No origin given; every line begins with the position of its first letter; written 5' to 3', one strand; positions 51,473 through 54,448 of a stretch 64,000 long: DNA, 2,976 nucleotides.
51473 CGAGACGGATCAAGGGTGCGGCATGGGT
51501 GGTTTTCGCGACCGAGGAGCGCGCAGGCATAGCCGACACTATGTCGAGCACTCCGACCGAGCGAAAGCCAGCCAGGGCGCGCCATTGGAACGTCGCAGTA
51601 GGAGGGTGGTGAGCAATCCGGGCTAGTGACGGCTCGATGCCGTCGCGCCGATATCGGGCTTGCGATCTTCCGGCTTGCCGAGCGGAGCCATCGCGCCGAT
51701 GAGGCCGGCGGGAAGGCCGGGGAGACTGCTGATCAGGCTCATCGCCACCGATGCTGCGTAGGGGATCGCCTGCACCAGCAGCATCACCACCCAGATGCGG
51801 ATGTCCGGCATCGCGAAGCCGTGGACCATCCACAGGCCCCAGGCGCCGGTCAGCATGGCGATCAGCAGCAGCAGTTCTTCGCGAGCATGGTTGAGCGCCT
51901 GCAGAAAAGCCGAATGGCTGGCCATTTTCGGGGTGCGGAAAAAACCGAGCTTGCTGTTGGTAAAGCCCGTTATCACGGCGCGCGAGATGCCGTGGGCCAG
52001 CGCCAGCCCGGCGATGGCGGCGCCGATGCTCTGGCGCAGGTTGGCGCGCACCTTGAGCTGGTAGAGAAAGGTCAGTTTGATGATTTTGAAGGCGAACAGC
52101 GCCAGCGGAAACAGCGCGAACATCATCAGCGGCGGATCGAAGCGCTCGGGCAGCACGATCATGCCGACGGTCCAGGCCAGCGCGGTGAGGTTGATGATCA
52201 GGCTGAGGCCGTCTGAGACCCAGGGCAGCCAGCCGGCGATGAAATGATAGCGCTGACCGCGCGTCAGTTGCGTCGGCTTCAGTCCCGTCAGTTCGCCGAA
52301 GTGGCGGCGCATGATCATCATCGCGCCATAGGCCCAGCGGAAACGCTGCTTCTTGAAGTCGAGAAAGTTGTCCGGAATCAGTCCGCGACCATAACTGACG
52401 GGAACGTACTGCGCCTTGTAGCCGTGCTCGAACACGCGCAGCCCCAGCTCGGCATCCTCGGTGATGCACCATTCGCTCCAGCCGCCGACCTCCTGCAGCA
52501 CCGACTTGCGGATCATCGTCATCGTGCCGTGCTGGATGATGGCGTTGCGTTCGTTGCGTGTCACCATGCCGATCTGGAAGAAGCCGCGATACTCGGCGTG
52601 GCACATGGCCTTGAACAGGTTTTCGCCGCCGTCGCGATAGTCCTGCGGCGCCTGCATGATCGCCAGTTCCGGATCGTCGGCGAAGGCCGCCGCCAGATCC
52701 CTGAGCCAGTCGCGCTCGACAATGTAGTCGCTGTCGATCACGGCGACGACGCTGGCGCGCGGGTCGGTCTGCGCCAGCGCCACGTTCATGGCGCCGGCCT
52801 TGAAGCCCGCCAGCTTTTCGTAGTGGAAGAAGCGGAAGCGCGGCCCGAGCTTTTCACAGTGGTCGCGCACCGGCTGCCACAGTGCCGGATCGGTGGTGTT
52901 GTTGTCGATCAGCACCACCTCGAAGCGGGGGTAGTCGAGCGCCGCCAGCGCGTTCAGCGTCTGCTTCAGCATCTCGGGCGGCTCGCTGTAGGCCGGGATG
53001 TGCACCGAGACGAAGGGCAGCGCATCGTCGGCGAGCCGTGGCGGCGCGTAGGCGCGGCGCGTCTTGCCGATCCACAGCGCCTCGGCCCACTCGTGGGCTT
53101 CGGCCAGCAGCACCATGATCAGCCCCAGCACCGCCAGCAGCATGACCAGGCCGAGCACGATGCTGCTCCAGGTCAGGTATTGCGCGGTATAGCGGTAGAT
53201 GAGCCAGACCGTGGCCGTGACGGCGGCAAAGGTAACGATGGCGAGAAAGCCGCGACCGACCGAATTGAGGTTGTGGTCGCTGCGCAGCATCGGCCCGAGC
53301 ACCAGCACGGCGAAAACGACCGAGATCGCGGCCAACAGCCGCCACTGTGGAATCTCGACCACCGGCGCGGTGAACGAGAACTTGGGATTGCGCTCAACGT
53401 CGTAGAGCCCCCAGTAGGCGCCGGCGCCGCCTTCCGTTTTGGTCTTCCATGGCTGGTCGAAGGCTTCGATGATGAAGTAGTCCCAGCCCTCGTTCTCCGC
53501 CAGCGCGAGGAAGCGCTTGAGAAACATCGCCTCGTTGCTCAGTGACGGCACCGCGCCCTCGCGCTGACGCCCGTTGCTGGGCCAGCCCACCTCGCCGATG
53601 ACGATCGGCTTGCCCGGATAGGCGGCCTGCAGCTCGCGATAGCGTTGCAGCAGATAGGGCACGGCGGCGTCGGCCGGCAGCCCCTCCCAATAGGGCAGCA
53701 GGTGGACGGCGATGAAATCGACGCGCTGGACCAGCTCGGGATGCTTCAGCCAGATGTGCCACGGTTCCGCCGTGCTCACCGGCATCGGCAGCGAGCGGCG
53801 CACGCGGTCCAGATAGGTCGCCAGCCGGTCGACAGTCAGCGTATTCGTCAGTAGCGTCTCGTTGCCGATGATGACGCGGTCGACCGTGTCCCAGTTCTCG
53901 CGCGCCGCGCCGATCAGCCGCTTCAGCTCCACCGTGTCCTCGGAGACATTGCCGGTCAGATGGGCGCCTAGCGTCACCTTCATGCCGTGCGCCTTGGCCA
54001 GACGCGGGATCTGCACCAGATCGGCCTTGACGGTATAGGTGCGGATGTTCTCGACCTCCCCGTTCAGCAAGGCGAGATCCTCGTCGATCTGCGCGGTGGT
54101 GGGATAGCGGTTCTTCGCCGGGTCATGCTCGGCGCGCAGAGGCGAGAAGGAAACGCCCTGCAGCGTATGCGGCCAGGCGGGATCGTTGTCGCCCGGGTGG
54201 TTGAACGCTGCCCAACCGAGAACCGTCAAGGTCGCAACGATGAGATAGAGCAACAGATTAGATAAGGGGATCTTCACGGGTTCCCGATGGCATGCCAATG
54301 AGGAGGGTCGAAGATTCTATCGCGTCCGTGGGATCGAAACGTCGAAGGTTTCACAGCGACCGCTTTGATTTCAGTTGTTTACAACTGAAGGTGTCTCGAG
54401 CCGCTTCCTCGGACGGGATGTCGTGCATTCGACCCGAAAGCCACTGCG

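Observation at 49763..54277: NdvB-like GH17-GT2 fusion convergent with an LTA-synthase-family transferase: candidate cyclic beta-1,3-glucan synthesis and substitution locus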

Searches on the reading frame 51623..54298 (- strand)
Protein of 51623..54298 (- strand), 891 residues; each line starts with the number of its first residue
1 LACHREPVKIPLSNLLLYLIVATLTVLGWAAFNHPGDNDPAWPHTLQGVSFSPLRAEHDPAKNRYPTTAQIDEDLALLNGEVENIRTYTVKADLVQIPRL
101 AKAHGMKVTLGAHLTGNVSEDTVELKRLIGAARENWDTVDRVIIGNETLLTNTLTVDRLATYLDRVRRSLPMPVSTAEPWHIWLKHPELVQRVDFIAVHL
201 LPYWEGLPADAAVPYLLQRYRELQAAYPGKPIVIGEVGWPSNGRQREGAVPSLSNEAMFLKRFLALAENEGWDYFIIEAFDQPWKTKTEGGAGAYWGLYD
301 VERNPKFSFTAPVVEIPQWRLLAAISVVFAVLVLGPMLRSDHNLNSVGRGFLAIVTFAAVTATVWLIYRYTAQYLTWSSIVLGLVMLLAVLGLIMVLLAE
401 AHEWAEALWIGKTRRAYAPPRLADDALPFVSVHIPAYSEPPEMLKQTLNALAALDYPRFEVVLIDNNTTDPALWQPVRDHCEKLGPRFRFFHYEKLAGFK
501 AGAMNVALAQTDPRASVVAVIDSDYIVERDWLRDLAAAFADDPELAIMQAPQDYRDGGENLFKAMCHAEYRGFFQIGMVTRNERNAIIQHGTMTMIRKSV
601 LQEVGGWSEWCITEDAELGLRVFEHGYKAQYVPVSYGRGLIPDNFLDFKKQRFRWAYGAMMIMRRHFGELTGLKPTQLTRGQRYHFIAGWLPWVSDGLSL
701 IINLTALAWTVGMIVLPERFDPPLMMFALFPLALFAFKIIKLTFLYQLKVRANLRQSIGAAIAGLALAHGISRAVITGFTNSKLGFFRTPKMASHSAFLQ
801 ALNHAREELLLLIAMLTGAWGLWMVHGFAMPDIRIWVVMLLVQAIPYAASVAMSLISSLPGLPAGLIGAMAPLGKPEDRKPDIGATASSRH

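Call 5: search_protein_families(library=pfam, proteins=[window:51623-54298:-], max_evalue=0.01)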
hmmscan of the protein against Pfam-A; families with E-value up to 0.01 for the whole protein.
window:51623-54298:- (891 aa): 7 families
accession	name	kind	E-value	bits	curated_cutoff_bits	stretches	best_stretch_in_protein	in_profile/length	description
PF13632.12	Glyco_trans_2_3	-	9.2e-29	101.1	27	1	518-716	2-192/198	Glycosyl transferase family group 2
PF13641.12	Glyco_tranf_2_3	-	1.3e-26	94.5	27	1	430-658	3-230/230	Glycosyltransferase like family 2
PF00535.33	Glycos_transf_2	-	9.7e-24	84.6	23.3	1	431-604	1-167/168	Glycosyl transferase family 2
PF13506.12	Glyco_transf_21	-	8e-09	35.6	21.7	1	507-656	23-173/174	Glycosyl transferase family 21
PF00332.24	Glyco_hydro_17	-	2.4e-06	27.8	28.2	1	232-308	226-303/306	Glycosyl hydrolases family 17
PF03552.20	Cellulose_synt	-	0.00044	19.4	24.7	1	606-742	416-555/722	Cellulose synthase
PF03142.21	Chitin_synth_2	-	0.0052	15.9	27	0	427-461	24-58/527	Chitin synthase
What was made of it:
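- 53369..54115 (-): GH17 beta-1,3-glucanosyltransferase-like domain (aa 55-303). Acid/base E140 lies in IGNETL and nucleophile E229 in EVGWPS. Pfam PF00332 (call 5).
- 52151..53011 (-): GT2 processive synthase core (aa 423-709). Motifs: DNN 458-460, GFKAG 491-495, DSD 515-517, TED 606-608, QRFRW 644-648. A gating-loop-like FFRTPK lies at 779-784. There is no PilZ domain. Pfam GT2 families at E 1e-24 to 1e-29 (call 5).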

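Call 6: search_protein_families(library=ncbifam, proteins=[window:51623-54298:-], max_evalue=0.01)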
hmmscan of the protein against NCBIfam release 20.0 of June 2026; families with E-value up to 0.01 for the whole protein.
window:51623-54298:- (891 aa): 16 families
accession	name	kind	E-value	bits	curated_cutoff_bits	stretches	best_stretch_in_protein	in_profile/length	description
TIGR03030.1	CelA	equivalog_domain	1.8e-38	132.1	699.1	1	321-839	35-546/714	UDP-forming cellulose synthase catalytic subunit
TIGR03937.1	PgaC_IcaA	equivalog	9.3e-28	97.3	422.3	1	421-677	38-288/407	poly-beta-1,6-N-acetyl-D-glucosamine synthase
NF008558.0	PRK11498.1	equivalog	1.9e-25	88.9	992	1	352-788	200-618/872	UDP-forming cellulose synthase catalytic subunit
TIGR03965.1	mycofact_glyco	equivalog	3.1e-17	62.6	280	1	422-671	68-312/467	mycofactocin biosynthesis glycosyltransferase MftF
TIGR04242.1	nodulat_NodC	equivalog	1.6e-15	57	550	1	395-657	14-282/395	chitooligosaccharide synthase NodC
TIGR03472.1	HpnI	equivalog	5e-11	42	310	1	386-663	2-276/373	bacteriohopanetetrol glucosamine biosynthesis glycosyltransferase HpnI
TIGR03111.1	glyc2_xrt_Gpos1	hypoth_equivalog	5.9e-09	35.2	363.95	1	424-667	45-294/439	TIGR03111 family XrtG-associated glycosyltransferase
NF041875.1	EPS_EpsD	equivalog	6.3e-09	35.7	370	1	430-636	1-203/325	exopolysaccharide biosynthesis glycosyltransferase EpsD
NF038299.1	EPS_HpsN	equivalog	1.4e-06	27.6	425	1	428-547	1-114/317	hormogonium polysaccharide biosynthesis glycosyltransferase HpsN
NF045692.1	OglycostaseCruG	equivalog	1.8e-05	23.8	600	1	386-629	5-245/386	2'-O-glycosyltransferase CruG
TIGR04283.1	glyco_like_mftF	equivalog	4.9e-05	23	182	1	430-626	1-173/221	TIGR04283 family arsenosugar biosynthesis glycosyltransferase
NF041865.1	EpsU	equivalog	0.00014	21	700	1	418-668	30-273/394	exopolysaccharide biosynthesis GT2 family glycosyltransferase EpsU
NF053846.1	glyco_with_XrtP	equivalog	0.0007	18.4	520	1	567-748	202-389/440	XrtP-associated glycosyltransferase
NF050819.1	PolSacchBiosHfsG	equivalog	0.0012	18.1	500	1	426-544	10-123/302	polysaccharide biosynthesis protein HfsG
NF047683.1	TeichurnBiosyTuaG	equivalog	0.0017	18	400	1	428-532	6-104/252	teichuronic acid biosynthesis protein TuaG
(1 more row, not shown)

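Call 10: search_solved_structures(query=window:51623-54298:-, max_evalue=0.01, show_alignments=2)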
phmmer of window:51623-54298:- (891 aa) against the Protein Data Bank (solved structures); distinct sequences matched with E-value up to 0.01: 10.
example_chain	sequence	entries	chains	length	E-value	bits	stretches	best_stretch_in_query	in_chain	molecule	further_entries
4wtp_A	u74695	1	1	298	1.8e-26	96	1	62-310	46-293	beta-1,3-glucanosyltransferase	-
4wtr_A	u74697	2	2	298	1.2e-25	93.3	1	62-310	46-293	beta-1,3-glucanosyltransferase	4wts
5ej1_A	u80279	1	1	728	2.5e-24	88.9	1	413-663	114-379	Putative cellulose synthase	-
4hg6_A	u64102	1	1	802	3.1e-24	88.6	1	412-663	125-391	Cellulose Synthase Subunit A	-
4p00_A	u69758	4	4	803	3.1e-24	88.6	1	412-663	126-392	Cellulose Synthase A subunit | Cellulose Synthase subunit A | Putative cellulose synthase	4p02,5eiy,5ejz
7lby_A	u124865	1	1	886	2.9e-21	78.7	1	354-842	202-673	Cellulose synthase catalytic subunit [UDP-forming]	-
9b8v_E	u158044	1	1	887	3e-21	78.7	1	354-842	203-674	Cellulose synthase catalytic subunit [UDP-forming]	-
9fmv_A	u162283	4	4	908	3.1e-21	78.6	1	354-842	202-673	Cellulose synthase catalytic subunit [UDP-forming]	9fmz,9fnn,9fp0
6fcg_A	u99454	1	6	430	1.7e-05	26.6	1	229-307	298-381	Glycoside hydrolase, GH17 family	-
5hea_A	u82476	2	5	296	0.00061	21.4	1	429-543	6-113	Putative glycosyltransferase (GalT1)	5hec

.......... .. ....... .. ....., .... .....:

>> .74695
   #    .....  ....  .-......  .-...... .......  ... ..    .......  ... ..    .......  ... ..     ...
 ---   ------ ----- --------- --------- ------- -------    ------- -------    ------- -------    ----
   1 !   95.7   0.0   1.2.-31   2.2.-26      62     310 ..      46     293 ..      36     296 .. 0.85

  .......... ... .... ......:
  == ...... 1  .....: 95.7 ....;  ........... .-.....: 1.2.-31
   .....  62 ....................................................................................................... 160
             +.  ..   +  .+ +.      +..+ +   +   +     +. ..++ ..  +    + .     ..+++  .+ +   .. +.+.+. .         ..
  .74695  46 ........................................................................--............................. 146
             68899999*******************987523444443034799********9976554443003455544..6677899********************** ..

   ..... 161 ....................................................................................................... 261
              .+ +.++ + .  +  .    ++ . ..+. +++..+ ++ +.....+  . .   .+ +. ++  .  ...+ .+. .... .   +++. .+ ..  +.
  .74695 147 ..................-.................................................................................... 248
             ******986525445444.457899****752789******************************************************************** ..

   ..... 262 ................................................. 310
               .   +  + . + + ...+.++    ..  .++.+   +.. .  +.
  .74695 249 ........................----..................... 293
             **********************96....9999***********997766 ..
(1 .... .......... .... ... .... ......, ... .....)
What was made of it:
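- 53369..54115 (-): PDB 4wtp RmBgt17A, E 2e-26, with both motifs aligned (call 10).
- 52151..53011 (-): BcsA structures at E 3e-24 (call 10).
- GH17 domains of this type act as glucanosyltransferases that can elongate or branch (RmBgt17A is the best PDB hit, call 10).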
